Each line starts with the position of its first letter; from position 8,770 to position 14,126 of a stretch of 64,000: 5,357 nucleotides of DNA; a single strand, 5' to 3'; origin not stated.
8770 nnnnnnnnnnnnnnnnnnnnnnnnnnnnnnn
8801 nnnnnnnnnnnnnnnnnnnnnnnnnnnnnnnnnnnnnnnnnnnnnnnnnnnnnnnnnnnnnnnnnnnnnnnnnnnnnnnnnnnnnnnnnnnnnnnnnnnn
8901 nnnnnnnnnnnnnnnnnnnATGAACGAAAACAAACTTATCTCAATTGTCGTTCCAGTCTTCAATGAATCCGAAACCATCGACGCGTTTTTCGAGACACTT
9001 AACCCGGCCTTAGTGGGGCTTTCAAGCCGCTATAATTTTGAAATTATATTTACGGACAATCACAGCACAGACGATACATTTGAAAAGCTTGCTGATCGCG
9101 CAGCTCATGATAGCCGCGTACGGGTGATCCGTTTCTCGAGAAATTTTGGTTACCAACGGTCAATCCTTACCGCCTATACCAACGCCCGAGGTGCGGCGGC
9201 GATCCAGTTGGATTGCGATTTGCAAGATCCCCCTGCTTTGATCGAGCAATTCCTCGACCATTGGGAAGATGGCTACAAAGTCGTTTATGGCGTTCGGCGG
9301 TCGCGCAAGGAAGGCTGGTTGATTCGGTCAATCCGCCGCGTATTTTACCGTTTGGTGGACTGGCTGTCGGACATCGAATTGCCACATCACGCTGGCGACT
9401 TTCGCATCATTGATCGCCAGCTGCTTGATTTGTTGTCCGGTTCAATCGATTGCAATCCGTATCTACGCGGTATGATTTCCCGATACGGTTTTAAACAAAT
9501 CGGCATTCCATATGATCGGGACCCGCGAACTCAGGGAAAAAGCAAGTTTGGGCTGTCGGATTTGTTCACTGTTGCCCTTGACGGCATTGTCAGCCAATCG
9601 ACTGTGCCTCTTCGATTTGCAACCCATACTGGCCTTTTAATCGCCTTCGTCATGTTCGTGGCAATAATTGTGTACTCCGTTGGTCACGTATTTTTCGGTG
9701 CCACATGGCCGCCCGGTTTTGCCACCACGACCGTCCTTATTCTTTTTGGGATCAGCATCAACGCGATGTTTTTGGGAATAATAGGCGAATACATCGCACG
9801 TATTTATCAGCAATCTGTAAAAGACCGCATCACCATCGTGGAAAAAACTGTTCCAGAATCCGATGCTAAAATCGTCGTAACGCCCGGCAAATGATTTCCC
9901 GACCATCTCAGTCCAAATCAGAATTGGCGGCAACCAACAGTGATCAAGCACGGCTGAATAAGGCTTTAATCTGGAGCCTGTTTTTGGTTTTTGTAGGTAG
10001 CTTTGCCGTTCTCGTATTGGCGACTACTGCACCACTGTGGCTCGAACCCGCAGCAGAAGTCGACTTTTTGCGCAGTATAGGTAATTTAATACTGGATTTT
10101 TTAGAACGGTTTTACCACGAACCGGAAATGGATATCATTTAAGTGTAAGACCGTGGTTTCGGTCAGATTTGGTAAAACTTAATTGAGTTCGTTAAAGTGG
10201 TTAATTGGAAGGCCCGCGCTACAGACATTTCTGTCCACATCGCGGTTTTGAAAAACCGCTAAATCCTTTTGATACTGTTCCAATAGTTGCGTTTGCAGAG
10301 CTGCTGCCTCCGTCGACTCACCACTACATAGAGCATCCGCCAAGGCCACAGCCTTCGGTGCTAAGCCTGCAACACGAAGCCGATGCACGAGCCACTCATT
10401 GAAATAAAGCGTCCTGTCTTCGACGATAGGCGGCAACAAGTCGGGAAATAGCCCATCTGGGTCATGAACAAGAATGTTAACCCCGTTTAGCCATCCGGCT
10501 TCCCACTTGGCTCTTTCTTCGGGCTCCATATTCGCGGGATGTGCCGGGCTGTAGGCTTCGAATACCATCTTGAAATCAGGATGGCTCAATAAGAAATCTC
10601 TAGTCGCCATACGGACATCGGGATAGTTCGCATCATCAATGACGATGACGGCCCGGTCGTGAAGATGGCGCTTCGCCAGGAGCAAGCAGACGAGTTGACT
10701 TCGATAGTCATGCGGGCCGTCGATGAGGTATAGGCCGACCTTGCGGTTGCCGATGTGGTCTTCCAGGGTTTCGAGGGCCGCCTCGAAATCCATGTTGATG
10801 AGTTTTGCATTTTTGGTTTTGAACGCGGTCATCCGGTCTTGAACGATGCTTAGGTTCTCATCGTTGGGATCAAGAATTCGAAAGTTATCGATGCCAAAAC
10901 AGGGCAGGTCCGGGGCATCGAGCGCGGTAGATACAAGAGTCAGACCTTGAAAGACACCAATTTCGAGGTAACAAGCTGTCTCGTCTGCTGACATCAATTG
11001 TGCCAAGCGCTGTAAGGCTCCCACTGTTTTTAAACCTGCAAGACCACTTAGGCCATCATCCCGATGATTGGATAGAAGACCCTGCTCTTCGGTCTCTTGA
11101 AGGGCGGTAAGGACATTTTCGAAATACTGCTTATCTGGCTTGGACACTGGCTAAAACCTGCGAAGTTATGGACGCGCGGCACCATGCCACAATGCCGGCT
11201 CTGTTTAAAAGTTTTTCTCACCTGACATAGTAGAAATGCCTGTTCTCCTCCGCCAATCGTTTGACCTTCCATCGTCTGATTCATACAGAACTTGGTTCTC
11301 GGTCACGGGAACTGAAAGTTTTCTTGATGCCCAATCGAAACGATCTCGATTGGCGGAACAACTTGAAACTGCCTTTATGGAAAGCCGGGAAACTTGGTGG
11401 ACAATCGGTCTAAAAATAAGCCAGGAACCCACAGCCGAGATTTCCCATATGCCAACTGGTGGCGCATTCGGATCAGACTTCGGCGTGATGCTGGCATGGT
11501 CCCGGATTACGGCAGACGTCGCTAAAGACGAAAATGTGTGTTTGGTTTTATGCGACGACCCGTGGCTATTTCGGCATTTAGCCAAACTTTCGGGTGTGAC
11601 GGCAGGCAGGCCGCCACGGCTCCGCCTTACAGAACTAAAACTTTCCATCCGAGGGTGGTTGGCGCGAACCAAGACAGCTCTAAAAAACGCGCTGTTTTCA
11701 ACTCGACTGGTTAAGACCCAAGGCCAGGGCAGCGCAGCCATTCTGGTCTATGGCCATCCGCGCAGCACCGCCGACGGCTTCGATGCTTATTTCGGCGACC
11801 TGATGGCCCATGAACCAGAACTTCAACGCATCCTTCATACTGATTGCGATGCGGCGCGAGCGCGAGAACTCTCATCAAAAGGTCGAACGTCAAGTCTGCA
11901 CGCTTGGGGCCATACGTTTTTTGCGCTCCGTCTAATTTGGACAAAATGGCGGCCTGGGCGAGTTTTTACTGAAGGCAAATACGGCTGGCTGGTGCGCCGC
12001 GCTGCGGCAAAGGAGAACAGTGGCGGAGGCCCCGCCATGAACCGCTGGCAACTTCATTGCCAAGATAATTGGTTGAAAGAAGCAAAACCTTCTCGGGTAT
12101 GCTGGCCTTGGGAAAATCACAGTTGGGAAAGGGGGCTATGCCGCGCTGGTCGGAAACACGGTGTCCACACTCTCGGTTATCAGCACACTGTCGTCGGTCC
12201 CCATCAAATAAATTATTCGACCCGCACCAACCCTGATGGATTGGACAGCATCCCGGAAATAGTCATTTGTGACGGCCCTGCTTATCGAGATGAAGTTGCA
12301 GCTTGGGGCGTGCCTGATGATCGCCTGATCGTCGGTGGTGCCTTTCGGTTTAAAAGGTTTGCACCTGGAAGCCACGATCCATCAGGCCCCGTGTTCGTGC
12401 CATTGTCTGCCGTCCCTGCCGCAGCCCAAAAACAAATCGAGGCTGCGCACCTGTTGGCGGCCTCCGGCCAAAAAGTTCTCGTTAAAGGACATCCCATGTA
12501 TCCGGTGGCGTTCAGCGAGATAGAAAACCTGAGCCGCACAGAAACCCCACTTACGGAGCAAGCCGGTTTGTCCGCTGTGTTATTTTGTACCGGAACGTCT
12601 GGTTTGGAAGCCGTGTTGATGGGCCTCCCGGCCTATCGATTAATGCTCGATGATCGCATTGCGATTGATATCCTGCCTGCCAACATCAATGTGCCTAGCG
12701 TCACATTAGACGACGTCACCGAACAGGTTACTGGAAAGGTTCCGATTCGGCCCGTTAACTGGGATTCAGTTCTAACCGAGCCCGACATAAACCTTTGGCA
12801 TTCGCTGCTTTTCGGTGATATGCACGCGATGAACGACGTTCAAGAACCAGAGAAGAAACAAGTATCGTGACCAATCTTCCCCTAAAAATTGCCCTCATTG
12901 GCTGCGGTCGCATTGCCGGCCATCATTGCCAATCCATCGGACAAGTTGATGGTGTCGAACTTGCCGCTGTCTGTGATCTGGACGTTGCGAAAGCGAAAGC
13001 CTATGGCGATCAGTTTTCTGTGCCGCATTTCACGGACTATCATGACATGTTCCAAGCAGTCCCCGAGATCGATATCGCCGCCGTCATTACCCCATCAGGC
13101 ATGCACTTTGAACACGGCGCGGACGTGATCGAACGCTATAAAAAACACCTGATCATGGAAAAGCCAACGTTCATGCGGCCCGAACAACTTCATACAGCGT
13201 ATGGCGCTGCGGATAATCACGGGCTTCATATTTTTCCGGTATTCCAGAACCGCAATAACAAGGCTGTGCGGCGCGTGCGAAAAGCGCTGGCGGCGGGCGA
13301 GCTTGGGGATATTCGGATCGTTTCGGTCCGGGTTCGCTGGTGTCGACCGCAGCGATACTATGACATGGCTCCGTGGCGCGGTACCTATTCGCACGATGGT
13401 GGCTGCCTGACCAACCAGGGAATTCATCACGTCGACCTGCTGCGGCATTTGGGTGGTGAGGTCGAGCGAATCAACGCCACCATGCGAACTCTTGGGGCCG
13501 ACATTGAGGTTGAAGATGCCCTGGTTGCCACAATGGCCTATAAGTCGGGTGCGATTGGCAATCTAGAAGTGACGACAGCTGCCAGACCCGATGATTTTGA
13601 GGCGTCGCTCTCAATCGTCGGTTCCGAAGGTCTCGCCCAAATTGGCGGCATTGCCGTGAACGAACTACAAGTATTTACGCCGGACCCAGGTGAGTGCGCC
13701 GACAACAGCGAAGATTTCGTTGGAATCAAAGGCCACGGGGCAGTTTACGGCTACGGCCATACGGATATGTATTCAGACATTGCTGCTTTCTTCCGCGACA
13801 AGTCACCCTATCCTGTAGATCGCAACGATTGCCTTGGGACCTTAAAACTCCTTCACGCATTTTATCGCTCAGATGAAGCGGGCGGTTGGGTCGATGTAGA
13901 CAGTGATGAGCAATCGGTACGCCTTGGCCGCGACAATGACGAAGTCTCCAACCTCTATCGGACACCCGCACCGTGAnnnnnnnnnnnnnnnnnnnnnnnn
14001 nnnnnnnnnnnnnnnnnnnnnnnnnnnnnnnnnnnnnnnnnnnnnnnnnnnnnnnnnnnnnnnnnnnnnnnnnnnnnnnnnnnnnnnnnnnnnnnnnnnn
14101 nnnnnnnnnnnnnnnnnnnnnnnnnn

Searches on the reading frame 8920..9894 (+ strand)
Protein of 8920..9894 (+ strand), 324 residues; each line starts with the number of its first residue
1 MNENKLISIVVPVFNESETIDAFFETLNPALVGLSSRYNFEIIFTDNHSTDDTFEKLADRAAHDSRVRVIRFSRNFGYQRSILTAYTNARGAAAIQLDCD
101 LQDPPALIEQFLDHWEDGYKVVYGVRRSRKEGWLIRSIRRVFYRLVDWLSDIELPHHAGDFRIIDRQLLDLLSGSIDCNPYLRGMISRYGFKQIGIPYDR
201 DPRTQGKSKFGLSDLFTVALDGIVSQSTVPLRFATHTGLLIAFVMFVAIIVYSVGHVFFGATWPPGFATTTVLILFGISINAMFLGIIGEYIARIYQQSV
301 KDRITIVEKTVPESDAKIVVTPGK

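Call 40: search_protein_families(library=pfam, proteins=[window:8920-9894:+], max_evalue=0.0001)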
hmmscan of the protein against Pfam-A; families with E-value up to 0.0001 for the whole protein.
window:8920-9894:+ (324 aa): 1 family
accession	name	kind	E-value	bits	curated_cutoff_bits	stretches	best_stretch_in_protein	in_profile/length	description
PF00535.33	Glycos_transf_2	-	1.7e-26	93.6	23.3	1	8-169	1-164/168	Glycosyl transferase family 2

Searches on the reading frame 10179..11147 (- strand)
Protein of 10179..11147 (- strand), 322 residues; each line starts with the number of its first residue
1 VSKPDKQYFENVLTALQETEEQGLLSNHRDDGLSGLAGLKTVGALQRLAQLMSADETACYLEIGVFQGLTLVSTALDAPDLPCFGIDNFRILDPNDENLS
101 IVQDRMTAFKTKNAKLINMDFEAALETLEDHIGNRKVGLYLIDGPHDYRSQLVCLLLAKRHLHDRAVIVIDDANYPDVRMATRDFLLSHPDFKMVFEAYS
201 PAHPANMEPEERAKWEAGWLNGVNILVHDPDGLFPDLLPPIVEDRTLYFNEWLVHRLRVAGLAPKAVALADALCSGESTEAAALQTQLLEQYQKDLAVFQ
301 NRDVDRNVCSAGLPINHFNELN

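Call 40: search_protein_families(library=pfam, proteins=[window:10179-11147:-], max_evalue=0.0001)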
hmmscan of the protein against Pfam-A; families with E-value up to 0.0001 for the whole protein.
window:10179-11147:- (322 aa): 1 family
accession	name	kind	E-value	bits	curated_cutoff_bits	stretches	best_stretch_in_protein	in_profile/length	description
PF13578.12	Methyltransf_24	-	1.1e-12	49.2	26.3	1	61-172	1-104/105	Methyltransferase domain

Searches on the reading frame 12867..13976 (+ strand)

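Call 40: search_protein_families(library=pfam, proteins=[window:12867-13976:+], max_evalue=0.0001)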
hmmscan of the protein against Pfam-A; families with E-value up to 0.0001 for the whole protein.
window:12867-13976:+ (369 aa): 4 families
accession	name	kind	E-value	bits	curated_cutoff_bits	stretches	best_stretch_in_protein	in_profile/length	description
PF22725.1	GFO_IDH_MocA_C3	-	1.1e-29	103.3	27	1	134-256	1-122/124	GFO/IDH/MocA C-terminal domain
PF02894.22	GFO_IDH_MocA_C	-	7.4e-22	78.6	22.9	1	138-344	1-218/218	Oxidoreductase family, C-terminal alpha/beta domain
PF01408.29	GFO_IDH_MocA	-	9.8e-21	75.1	24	1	6-121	1-115/120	Oxidoreductase family, NAD-binding Rossmann fold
PF08635.15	ox_reductase_C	-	5.8e-05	23.2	22.5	0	132-202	4-70/142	Putative oxidoreductase C terminal domain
